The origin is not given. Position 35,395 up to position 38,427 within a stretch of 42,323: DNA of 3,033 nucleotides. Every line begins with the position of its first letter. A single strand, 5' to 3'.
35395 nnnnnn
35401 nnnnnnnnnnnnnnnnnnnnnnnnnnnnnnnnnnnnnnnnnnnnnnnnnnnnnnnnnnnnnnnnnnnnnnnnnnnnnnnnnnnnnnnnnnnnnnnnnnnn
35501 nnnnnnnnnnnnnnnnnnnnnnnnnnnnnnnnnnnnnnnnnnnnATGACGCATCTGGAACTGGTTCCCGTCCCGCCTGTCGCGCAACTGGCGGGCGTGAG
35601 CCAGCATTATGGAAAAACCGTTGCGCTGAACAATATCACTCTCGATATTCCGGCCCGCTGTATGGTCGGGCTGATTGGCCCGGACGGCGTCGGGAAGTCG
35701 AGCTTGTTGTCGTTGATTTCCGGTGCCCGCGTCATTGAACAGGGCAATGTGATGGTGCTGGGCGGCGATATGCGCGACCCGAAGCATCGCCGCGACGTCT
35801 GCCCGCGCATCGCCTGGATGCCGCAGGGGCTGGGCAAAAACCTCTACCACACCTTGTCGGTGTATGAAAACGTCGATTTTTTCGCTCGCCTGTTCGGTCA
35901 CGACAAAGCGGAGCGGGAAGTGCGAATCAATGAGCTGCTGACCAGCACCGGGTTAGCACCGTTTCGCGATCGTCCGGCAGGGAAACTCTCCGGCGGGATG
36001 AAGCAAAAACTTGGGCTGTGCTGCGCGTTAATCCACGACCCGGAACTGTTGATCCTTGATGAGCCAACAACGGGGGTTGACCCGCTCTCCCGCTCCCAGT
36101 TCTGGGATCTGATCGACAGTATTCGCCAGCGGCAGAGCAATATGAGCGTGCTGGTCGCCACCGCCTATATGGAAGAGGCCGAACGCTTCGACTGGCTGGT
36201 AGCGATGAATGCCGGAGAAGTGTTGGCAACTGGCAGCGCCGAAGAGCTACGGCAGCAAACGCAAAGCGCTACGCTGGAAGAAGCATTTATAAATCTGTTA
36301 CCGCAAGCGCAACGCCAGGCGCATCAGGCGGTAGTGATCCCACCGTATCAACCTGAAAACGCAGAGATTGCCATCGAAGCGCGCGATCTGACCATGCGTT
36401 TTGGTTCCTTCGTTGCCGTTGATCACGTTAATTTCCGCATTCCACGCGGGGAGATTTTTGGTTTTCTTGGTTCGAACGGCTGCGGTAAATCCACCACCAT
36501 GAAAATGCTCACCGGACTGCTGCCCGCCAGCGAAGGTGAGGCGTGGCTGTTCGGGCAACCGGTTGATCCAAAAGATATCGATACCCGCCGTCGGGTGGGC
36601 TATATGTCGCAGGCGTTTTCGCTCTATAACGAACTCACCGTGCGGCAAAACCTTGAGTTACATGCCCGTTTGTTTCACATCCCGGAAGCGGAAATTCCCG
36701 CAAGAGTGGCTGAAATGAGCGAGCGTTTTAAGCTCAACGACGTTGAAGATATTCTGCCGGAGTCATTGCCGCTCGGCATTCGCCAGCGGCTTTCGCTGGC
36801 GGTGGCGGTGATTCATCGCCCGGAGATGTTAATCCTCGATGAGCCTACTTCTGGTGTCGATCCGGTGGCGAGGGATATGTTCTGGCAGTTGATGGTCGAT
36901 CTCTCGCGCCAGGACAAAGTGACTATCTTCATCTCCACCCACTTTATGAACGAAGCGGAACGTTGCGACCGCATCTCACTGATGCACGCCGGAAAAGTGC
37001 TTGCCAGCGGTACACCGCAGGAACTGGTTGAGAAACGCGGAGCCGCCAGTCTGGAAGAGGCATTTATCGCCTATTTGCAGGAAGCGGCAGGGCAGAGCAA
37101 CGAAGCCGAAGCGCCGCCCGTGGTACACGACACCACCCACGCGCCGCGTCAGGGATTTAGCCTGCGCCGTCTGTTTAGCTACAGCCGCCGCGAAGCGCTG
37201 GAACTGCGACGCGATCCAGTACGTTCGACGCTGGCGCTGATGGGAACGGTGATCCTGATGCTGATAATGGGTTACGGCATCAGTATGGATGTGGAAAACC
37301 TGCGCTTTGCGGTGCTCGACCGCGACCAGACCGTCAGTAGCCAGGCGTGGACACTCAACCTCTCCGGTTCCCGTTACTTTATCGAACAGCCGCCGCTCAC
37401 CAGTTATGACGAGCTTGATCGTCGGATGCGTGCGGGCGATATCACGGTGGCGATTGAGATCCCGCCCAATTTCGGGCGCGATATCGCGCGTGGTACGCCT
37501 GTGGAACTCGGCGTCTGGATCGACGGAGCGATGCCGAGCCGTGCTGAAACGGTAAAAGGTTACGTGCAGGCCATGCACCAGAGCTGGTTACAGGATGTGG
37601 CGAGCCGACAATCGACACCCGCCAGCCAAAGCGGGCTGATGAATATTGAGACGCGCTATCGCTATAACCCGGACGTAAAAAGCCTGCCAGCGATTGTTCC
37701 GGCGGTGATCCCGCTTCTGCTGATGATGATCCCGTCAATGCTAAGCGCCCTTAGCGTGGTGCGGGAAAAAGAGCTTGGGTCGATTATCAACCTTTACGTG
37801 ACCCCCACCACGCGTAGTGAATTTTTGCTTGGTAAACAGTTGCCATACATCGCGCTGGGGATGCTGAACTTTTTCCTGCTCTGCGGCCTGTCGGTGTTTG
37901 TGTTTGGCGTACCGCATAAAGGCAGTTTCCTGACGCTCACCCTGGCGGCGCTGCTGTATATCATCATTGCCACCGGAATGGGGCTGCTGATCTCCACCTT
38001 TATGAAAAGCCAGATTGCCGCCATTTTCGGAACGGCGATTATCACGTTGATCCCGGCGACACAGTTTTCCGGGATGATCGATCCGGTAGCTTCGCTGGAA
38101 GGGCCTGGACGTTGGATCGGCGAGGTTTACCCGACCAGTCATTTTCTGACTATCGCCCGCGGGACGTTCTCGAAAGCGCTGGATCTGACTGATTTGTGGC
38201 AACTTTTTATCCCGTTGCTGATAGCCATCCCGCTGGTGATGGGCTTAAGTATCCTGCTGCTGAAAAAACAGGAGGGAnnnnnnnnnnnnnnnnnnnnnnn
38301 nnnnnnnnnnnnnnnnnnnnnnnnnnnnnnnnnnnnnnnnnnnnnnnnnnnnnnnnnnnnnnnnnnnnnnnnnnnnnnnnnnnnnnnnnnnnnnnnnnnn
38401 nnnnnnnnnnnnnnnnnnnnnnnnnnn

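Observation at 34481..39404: Translationally coupled yhiI-rbbA-yhhJ module: membrane fusion protein plus fused double-ATPase/permease plus ABC-2 permease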

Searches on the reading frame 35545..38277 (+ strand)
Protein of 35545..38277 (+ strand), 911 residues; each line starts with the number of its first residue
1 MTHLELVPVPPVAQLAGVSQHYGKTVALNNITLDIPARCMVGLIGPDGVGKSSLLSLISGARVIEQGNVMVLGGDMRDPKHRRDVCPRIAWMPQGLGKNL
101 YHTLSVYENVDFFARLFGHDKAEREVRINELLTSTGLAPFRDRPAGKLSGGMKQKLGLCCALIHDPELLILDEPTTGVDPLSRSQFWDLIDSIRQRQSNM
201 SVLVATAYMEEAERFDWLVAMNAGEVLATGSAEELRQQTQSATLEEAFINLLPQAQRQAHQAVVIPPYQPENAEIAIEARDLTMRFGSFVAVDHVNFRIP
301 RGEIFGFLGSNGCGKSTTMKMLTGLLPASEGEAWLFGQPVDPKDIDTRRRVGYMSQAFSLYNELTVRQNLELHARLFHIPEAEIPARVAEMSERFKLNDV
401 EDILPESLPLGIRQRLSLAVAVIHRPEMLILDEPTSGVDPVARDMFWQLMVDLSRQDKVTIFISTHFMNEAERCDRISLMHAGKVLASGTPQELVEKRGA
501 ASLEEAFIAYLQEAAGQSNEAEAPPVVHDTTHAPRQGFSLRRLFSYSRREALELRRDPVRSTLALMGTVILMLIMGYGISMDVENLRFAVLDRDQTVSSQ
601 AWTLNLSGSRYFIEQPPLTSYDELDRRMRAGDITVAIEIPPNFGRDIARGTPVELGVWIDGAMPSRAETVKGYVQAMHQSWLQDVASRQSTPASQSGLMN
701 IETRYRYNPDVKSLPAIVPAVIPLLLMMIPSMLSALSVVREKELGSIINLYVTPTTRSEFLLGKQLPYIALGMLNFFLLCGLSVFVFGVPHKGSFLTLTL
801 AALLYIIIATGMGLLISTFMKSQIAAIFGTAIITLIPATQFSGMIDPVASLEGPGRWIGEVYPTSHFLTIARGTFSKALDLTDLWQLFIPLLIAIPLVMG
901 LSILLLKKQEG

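Call 16: search_solved_structures(query=window:35545-38277:+, max_evalue=0.00001)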
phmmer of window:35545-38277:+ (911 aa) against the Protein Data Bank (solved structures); distinct sequences matched with E-value up to 0.00001: 559 (the best 60 are shown).
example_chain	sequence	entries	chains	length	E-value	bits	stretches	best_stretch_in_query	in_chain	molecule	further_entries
7w01_A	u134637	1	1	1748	1.1e-69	238.5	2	287-501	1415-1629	Phospholipid-transporting ATPase ABCA3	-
7w02_A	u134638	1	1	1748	6.8e-69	236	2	287-501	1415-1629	Phospholipid-transporting ATPase ABCA3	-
7lkp_A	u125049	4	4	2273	1.7e-63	218.2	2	288-500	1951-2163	Retinal-specific phospholipid-transporting ATPase ABCA4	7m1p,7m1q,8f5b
7e7i_A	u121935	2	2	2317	1.7e-63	218.1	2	288-500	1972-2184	Retinal-specific phospholipid-transporting ATPase ABCA4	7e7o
7lkz_A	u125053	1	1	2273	1.1e-62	215.4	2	288-500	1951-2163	Retinal-specific phospholipid-transporting ATPase ABCA4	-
7e7q_A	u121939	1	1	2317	1.2e-62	215.4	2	288-500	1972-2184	Retinal-specific phospholipid-transporting ATPase ABCA4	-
7tby_A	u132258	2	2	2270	2.9e-60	207.5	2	269-493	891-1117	ATP-binding cassette, sub-family A (ABC1), member 1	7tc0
7tbz_A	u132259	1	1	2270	2.9e-60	207.5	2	269-493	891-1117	ATP-binding cassette, sub-family A (ABC1), member 1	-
7tdt_A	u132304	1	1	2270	2.9e-60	207.4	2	269-493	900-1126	Phospholipid-transporting ATPase ABCA1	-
5xjy_A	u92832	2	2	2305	3e-60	207.4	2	269-493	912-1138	ATP-binding cassette sub-family A member 1 | Phospholipid-transporting ATPase ABCA1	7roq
8edw_A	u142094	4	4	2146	4.1e-60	206.9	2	285-500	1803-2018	Phospholipid-transporting ATPase ABCA7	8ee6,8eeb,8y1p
7tbw_A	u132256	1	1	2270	1.9e-59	204.7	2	269-493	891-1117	ATP-binding cassette, sub-family A (ABC1), member 1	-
8eop_A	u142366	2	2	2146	2.4e-59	204.4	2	285-500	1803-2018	Phospholipid-transporting ATPase ABCA7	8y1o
4yer_A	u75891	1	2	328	4.5e-49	170.4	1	277-501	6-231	ABC transporter ATP-binding protein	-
9ju6_A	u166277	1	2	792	8.2e-47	162.9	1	293-521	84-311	ABC transporter G family member 23-like Protein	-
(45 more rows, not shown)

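Call 17: profile_search(protein=window:35545-38277:+)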
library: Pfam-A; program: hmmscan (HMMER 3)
A. the first sequence (911 residues): domains with independent E <= 10: 23; with E <= 0.001: 7
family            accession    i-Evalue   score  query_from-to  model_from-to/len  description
ABC2_membrane_3   PF12698.13      2e-39   136.1     569-903        16-346/347  ABC-2 family transporter protein
ABC_tran          PF00005.33    8.3e-30   104.6     293-436         2-137/137  ABC transporter
ABC_tran          PF00005.33    2.9e-27    96.4      28-176         1-137/137  ABC transporter
ABC2_membrane     PF01061.29    3.6e-17    63.0     719-874        52-209/211  ABC-2 type transporter
ABC2_membrane_2   PF12679.13    2.6e-11    43.7     684-908        72-280/283  ABC-2 family transporter protein
AAA_21            PF13304.12     0.0002    22.0     143-195       233-288/304  AAA domain, putative AbiEii toxin, Type IV TA system
AAA_21            PF13304.12     0.0002    22.0     400-466       230-298/304  AAA domain, putative AbiEii toxin, Type IV TA system
ABC2_membrane_4   PF12730.13     0.0069    16.8     722-833        56-167/179  ABC-2 family transporter protein
YcaO              PF02624.21      0.019    14.7     205-319        12-125/325  YcaO cyclodehydratase, ATP-ad Mg2+-binding
AAA_23            PF13476.12       0.12    13.5     286-323         7-40/201  AAA domain
RsgA_GTPase       PF03193.22       0.23    11.7      40-69        108-137/174  RsgA GTPase
MMR_HSR1          PF01926.29       0.43    11.1      41-64          2-25/113  50S ribosome-binding GTPase
AAA_21            PF13304.12        0.6    10.5     305-374         2-74/304  AAA domain, putative AbiEii toxin, Type IV TA system
AAA_21            PF13304.12        1.7     9.1      41-64          2-25/304  AAA domain, putative AbiEii toxin, Type IV TA system
nSTAND1           PF20703.3         2.1     8.3      22-55         17-50/379  Novel STAND NTPase 1
AAA_29            PF13555.12        2.3     8.4     296-324        16-44/61  P-loop containing region of AAA domain
Rad17             PF03215.21        2.5     8.4     304-327        47-70/186  Rad17 P-loop domain
AAA_29            PF13555.12        3.1     8.0      35-55         19-39/61  P-loop containing region of AAA domain
RNA_helicase      PF00910.28        5.6     7.9     308-324         4-20/105  RNA helicase
AAA_16            PF13191.12        5.7     7.8      40-59         26-45/167  AAA ATPase domain
AAA_25            PF13481.12        7.8     6.5      35-115        30-120/195  AAA domain
BCA_ABC_TP_C      PF12399.14        9.1     6.4     484-493         1-10/27  Branched-chain amino acid ATP-binding cassette transporter
AAA_5             PF07728.20         10     6.6      43-61          4-22/139  AAA domain (dynein-related subfamily)

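Call 36: search_protein_families(proteins=[window:35545-38277:+], library=ncbifam, max_evalue=0.00001)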
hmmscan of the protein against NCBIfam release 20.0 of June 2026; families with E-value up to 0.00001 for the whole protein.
window:35545-38277:+ (911 aa): 190 families (the best 25 are shown)
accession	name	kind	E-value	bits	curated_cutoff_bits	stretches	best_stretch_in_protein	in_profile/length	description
NF033858.1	ABC2_perm_RbbA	equivalog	0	1596.6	1050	1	12-910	1-908/909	ribosome-associated ATPase/putative transporter RbbA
TIGR01188.1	drrA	subfamily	1.8e-117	391.9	312.45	2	285-504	2-221/302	daunorubicin resistance ABC transporter, ATP-binding protein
TIGR03864.1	PQQ_ABC_ATP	hypoth_equivalog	3.3e-100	334.4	302.25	2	276-509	1-234/236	ABC transporter, ATP-binding subunit, PQQ-dependent alcohol dehydrogenase system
NF010059.0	PRK13536.1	equivalog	1.2e-90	303.7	549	2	252-499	19-266/342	nodulation factor ABC transporter ATP-binding protein NodI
NF010060.0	PRK13537.1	equivalog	7.8e-89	297.6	521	2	275-498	14-237/314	nodulation factor ABC transporter ATP-binding protein NodI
TIGR01288.1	nodI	equivalog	1.5e-86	290.1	424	2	274-502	2-230/303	nodulation factor ABC transporter ATP-binding protein NodI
TIGR03522.1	GldA_ABC_ATP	equivalog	1.8e-83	280.4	402.6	2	276-503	2-228/301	gliding motility-associated ABC transporter ATP-binding subunit GldA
TIGR00968.1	3a0106s01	subfamily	1.3e-74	250.8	342.75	2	278-499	2-223/237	sulfate ABC transporter ATP-binding protein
TIGR04520.1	ECF_ATPase_1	equivalog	7.7e-74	248.5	315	2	281-499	5-228/269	energy-coupling factor transporter ATPase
TIGR03740.1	galliderm_ABC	subfamily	4.4e-72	242.4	309.75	2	278-486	2-203/223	lantibiotic protection ABC transporter ATP-binding subunit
TIGR01186.1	proV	subfamily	1.7e-71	241.3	326.6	2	287-507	4-229/363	betaine/proline/choline family ABC transporter ATP-binding protein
TIGR03265.1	PhnT2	equivalog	1.6e-70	238.1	457.7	2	277-498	5-226/353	putative 2-aminoethylphosphonate ABC transporter ATP-binding protein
TIGR04406.1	LPS_export_lptB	equivalog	1.1e-69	234.3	240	2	278-499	3-227/239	LPS export ABC transporter ATP-binding protein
TIGR04521.1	ECF_ATPase_2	equivalog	1.5e-69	234.2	330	2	290-498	19-236/279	energy-coupling factor transporter ATPase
TIGR03410.1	urea_trans_UrtE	equivalog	1.5e-68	230.7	285.8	2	15-239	3-223/230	urea ABC transporter ATP-binding subunit UrtE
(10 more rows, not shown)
